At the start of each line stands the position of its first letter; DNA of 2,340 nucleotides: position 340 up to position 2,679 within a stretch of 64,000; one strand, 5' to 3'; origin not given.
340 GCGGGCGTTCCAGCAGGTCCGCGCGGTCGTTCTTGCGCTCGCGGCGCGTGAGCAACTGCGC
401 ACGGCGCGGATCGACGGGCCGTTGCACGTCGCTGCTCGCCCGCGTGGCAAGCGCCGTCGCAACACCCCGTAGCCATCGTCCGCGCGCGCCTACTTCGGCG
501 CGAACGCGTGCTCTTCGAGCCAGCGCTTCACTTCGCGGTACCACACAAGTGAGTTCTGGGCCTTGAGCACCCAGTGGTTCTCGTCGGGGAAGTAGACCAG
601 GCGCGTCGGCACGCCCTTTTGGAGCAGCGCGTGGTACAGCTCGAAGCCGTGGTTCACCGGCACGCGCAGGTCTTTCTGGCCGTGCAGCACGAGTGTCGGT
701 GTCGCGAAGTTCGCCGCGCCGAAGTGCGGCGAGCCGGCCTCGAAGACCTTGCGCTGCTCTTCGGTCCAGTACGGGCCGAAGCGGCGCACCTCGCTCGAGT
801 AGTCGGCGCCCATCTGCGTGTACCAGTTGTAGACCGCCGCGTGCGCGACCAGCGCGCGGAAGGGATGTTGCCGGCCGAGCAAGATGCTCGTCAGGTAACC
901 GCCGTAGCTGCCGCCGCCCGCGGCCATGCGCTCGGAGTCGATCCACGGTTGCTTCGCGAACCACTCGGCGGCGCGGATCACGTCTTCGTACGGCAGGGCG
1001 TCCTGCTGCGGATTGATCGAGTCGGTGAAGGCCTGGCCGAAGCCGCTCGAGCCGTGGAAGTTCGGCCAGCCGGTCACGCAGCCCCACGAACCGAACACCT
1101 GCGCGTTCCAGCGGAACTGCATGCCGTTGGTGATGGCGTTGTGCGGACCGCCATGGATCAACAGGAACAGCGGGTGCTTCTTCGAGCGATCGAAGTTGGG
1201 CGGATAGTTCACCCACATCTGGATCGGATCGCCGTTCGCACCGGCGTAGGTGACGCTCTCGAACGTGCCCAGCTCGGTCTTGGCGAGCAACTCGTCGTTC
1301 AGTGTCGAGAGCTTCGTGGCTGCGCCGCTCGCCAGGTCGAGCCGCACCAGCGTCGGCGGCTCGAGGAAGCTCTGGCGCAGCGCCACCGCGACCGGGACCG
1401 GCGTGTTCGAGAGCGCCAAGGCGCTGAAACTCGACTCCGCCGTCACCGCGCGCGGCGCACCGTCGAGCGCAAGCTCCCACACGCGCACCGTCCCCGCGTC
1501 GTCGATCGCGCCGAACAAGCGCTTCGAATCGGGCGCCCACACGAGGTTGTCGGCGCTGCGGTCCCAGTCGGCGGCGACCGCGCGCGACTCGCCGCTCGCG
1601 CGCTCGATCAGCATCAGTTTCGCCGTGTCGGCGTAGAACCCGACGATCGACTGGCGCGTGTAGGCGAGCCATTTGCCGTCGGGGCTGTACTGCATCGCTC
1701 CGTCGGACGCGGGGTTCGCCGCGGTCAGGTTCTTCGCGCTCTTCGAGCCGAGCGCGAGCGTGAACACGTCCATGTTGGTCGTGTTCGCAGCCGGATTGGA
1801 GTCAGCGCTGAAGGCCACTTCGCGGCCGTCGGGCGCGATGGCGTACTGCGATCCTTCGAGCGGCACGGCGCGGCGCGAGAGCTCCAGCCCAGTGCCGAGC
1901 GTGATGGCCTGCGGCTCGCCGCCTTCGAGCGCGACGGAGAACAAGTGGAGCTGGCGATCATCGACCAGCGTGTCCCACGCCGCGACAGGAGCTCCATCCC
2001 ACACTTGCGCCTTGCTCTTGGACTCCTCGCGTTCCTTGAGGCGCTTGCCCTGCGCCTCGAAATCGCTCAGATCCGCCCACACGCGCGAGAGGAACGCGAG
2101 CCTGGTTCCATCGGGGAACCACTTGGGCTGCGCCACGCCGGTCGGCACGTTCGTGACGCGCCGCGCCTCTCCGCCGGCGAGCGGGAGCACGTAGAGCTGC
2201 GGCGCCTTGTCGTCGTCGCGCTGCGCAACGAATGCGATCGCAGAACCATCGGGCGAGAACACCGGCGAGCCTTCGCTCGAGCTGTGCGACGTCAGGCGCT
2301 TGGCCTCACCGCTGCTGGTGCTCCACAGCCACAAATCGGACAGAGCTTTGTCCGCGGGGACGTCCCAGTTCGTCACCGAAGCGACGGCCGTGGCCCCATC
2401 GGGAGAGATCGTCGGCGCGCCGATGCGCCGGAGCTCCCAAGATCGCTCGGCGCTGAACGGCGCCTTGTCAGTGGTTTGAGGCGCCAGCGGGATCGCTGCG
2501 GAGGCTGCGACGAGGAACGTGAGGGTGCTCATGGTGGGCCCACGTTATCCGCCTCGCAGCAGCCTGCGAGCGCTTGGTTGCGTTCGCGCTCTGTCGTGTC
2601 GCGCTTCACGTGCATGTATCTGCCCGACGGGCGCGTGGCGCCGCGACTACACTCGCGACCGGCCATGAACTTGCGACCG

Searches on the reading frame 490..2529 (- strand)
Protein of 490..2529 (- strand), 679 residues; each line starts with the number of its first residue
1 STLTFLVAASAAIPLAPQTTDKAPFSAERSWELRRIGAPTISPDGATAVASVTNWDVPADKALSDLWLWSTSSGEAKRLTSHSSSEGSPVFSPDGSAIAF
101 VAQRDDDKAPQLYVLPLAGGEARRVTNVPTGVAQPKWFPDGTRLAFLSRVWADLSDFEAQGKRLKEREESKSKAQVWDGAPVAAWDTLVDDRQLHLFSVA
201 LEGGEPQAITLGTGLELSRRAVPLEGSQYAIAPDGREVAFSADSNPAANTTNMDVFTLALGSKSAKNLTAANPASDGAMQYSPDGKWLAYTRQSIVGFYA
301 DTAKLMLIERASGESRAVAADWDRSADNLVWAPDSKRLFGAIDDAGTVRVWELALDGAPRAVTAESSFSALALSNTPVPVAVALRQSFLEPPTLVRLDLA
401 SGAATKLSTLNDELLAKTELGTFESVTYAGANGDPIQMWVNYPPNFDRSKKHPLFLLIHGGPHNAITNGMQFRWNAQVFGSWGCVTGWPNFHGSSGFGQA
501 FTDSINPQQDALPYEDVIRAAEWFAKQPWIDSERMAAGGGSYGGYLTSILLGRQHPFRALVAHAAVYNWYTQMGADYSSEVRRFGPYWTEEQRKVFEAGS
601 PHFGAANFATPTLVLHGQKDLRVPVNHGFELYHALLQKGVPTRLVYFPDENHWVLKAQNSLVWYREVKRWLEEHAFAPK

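Call 80: search_protein_families(library=pfam, alignment_id=A7, max_evalue=0.00001)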
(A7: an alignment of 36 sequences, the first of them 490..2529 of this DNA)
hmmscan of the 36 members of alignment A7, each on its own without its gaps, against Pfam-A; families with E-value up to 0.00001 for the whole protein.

A. member 1, window:490-2529:- (679 aa): 3 families
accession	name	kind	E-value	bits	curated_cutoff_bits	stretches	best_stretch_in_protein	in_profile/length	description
PF00326.27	Peptidase_S9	-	1e-51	175.9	22.6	1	471-674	2-209/213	Prolyl oligopeptidase family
PF07676.18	PD40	-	1.6e-22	79.3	20.9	1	77-114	2-38/38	WD40-like Beta Propeller Repeat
PF02129.25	Peptidase_S15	-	3.8e-06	27.2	23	0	515-575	78-138/262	X-Pro dipeptidyl-peptidase (S15 family)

B. families by the number of members that match (of 36 scanned): 63 families (the first 25 are shown)
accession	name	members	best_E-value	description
PF07719.23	TPR_2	3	3.5e-17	Tetratricopeptide repeat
PF13428.12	TPR_14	3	2.8e-10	Tetratricopeptide repeat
PF13181.12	TPR_8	3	4.3e-10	Tetratricopeptide repeat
PF00515.34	TPR_1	2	3.2e-14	Tetratricopeptide repeat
PF13414.12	TPR_11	2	6.3e-13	TPR repeat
PF13431.12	TPR_17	2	2.2e-12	Tetratricopeptide repeat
PF13174.12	TPR_6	2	1.3e-07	Tetratricopeptide repeat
PF02547.20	Queuosine_synth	1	4.4e-119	Queuosine biosynthesis protein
PF13561.12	adh_short_C2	1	1.3e-90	Enoyl-(Acyl carrier protein) reductase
PF02353.26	CMAS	1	9.1e-85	Mycolic acid cyclopropane synthetase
PF04166.17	PdxA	1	4.3e-84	Pyridoxal phosphate biosynthetic protein PdxA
PF09844.14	DUF2071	1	2.1e-72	Uncharacterized conserved protein (COG2071)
PF06966.17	DUF1295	1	1.5e-65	Protein of unknown function (DUF1295)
PF01544.23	CorA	1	4.5e-58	CorA-like Mg2+ transporter protein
PF00326.27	Peptidase_S9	1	1e-51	Prolyl oligopeptidase family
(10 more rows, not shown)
